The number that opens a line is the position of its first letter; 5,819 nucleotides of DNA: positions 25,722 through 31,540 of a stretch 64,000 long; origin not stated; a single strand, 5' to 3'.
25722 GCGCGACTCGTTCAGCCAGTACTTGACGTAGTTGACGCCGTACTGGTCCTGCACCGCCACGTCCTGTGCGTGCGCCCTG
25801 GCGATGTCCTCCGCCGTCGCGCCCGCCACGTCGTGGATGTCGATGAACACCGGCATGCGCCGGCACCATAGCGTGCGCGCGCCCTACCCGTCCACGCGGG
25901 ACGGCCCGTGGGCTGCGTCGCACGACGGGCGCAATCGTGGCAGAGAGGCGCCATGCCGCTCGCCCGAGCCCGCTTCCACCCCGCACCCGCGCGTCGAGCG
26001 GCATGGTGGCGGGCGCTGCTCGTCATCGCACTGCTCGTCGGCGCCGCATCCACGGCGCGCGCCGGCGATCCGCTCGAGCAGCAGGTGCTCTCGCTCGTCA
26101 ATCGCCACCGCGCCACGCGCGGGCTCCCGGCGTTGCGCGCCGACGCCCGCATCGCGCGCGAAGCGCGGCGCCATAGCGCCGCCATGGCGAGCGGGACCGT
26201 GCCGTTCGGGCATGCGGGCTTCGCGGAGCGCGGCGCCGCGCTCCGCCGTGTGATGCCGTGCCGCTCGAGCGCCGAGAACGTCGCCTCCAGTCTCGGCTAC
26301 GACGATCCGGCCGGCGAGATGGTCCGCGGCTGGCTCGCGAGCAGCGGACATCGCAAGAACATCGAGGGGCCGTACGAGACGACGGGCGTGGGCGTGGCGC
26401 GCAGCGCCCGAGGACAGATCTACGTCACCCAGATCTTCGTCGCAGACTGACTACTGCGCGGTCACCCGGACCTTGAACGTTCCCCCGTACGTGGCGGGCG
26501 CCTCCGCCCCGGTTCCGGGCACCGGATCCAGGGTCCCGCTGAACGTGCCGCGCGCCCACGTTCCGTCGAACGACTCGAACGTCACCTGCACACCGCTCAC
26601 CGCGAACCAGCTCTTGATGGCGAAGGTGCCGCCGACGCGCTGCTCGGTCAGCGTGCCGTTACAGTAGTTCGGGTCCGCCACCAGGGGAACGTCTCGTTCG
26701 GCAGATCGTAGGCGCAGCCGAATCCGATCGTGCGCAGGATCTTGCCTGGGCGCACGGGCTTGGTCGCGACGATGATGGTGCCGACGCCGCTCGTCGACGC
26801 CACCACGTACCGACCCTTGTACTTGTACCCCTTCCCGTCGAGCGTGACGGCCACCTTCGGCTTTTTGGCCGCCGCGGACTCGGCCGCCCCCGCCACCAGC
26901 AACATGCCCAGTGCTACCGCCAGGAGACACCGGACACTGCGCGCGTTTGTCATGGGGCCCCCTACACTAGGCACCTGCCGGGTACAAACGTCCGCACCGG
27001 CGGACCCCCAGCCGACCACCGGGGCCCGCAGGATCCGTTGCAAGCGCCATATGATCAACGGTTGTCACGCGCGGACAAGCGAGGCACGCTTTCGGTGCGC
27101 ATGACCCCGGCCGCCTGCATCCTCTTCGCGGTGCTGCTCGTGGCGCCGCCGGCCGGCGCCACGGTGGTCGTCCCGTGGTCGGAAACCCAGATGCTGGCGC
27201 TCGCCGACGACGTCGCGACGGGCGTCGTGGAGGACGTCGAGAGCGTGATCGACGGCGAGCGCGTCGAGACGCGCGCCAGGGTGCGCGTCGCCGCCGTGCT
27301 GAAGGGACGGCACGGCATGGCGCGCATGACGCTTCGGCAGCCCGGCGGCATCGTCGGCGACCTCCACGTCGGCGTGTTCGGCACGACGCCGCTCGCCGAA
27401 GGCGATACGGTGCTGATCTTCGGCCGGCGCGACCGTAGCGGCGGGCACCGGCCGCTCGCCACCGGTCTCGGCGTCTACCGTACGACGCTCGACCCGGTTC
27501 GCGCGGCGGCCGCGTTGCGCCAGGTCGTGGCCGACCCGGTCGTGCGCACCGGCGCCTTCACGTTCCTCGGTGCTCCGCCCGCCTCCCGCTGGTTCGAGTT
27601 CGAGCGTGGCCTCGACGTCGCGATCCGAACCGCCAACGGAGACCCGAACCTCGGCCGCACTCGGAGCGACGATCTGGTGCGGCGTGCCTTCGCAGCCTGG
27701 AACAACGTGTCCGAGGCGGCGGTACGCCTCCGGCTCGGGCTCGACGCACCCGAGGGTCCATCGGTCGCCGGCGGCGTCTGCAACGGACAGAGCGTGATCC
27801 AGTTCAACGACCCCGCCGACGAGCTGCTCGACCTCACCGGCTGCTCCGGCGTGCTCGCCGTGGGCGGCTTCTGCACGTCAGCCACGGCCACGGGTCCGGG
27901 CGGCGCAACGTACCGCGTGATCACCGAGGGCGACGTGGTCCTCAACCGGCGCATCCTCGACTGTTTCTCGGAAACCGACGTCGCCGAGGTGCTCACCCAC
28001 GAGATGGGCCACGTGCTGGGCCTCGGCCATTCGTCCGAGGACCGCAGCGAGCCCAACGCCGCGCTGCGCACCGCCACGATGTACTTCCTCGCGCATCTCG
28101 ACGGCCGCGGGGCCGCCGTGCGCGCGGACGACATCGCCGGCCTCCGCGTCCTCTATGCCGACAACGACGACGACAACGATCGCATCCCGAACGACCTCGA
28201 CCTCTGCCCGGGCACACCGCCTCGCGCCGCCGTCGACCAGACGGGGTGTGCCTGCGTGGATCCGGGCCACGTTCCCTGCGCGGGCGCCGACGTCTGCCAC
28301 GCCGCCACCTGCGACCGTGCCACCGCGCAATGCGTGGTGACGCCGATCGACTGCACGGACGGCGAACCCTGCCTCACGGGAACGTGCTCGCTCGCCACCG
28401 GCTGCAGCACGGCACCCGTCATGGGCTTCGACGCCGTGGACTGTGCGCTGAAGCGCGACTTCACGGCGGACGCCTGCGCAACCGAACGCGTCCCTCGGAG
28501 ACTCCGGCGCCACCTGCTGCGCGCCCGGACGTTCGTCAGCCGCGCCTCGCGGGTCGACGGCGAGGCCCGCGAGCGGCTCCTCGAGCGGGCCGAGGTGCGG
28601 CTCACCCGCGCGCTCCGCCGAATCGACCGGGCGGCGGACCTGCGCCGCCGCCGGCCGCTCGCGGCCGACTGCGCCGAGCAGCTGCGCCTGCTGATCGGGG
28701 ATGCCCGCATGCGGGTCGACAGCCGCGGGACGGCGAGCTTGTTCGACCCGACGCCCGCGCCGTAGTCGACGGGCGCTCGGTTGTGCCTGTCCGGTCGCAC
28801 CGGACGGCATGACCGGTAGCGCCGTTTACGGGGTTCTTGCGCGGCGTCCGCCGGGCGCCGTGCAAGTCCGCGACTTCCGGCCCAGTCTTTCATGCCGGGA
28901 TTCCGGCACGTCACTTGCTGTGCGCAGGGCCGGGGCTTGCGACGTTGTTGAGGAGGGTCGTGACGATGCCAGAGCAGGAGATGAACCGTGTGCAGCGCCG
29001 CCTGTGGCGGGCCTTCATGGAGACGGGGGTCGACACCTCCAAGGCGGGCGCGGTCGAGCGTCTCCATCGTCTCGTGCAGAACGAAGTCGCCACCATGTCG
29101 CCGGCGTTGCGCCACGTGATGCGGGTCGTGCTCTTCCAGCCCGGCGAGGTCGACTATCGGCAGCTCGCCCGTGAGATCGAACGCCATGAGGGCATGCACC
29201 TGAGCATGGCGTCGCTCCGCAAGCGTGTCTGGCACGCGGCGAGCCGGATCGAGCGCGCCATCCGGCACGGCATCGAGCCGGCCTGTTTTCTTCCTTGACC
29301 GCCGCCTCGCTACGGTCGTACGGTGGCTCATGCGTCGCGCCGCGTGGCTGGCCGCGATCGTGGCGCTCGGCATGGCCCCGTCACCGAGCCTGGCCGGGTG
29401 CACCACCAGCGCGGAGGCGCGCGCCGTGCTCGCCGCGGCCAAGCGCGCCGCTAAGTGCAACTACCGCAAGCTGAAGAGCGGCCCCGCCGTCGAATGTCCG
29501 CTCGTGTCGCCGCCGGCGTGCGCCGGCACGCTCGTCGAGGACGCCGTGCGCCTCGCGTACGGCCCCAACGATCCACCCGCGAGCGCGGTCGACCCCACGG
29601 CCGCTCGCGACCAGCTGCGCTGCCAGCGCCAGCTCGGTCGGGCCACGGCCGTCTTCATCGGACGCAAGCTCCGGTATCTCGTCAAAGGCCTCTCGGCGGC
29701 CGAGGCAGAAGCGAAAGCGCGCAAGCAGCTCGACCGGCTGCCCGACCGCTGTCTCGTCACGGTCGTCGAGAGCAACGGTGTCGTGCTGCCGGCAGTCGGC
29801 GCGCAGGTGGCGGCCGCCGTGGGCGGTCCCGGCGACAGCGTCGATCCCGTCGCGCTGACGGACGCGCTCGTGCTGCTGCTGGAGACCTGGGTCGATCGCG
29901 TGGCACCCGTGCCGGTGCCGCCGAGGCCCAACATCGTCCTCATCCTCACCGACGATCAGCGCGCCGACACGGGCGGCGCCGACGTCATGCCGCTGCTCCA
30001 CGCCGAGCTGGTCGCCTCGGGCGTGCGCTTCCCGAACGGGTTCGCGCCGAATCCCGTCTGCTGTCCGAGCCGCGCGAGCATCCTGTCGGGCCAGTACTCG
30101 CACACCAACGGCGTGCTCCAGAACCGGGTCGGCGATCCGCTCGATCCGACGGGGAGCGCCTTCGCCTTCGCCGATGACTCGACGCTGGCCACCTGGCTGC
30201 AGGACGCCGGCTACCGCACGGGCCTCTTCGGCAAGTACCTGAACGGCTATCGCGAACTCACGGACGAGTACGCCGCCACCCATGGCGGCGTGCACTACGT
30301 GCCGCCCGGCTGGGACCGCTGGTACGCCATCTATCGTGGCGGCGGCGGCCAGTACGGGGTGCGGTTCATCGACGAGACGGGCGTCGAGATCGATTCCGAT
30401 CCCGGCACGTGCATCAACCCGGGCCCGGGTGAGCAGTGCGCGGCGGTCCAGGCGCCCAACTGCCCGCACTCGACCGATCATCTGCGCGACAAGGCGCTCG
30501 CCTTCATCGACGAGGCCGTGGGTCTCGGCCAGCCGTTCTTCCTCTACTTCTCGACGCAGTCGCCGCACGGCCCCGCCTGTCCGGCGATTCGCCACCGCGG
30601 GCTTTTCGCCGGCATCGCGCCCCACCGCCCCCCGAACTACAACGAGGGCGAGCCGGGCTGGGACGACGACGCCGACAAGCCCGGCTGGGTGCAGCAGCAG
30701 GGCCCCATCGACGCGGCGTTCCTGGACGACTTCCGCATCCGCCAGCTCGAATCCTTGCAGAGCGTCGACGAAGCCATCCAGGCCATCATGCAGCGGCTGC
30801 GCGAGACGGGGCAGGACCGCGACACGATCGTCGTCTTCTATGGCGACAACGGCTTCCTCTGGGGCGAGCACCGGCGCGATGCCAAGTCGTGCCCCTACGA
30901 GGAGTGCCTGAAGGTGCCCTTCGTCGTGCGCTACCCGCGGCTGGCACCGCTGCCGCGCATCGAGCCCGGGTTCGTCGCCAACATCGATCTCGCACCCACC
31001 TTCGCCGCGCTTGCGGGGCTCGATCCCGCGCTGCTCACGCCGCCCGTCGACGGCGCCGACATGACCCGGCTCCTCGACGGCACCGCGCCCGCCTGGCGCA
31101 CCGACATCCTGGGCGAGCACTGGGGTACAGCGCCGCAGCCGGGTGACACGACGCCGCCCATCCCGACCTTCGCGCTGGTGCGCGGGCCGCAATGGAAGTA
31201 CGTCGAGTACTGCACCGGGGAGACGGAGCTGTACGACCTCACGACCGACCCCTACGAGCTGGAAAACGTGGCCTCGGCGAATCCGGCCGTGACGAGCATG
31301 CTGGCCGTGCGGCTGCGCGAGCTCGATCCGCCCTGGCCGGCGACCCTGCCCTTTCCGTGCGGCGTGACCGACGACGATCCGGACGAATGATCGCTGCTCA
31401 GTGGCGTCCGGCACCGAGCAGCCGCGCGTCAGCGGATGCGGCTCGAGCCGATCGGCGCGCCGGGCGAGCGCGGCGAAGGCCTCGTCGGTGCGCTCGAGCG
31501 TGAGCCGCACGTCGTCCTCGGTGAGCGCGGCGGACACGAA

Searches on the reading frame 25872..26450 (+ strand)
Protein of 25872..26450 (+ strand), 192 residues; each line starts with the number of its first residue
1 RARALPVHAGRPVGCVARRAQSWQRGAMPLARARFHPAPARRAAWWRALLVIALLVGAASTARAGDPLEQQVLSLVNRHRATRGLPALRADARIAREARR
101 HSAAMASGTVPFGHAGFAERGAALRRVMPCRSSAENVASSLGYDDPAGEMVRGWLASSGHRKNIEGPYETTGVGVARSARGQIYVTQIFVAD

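Call 59: search_protein_families(library=pfam, proteins=[window:25872-26450:+], max_evalue=0.00001)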
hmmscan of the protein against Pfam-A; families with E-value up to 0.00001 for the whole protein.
window:25872-26450:+ (192 aa): 1 family
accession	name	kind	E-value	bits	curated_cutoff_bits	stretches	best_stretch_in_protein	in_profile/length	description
PF00188.32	CAP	-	2.9e-12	47.9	21.1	1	73-189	1-117/117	Cysteine-rich secretory protein family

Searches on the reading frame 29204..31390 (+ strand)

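Call 59: search_protein_families(library=pfam, proteins=[window:29204-31390:+], max_evalue=0.00001)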
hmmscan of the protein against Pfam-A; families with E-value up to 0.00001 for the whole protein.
window:29204-31390:+ (728 aa): 3 families
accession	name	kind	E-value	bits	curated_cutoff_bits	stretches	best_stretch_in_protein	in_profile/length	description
PF00884.28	Sulfatase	-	1.2e-45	156.6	25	1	242-605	1-300/301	Sulfatase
PF16347.10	SGSH_C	-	1.3e-14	55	29.3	1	554-703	1-147/154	N-sulphoglucosamine sulphohydrolase, C-terminal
PF01663.27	Phosphodiest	-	1.8e-06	28.2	23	0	245-334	2-90/342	Type I phosphodiesterase / nucleotide pyrophosphatase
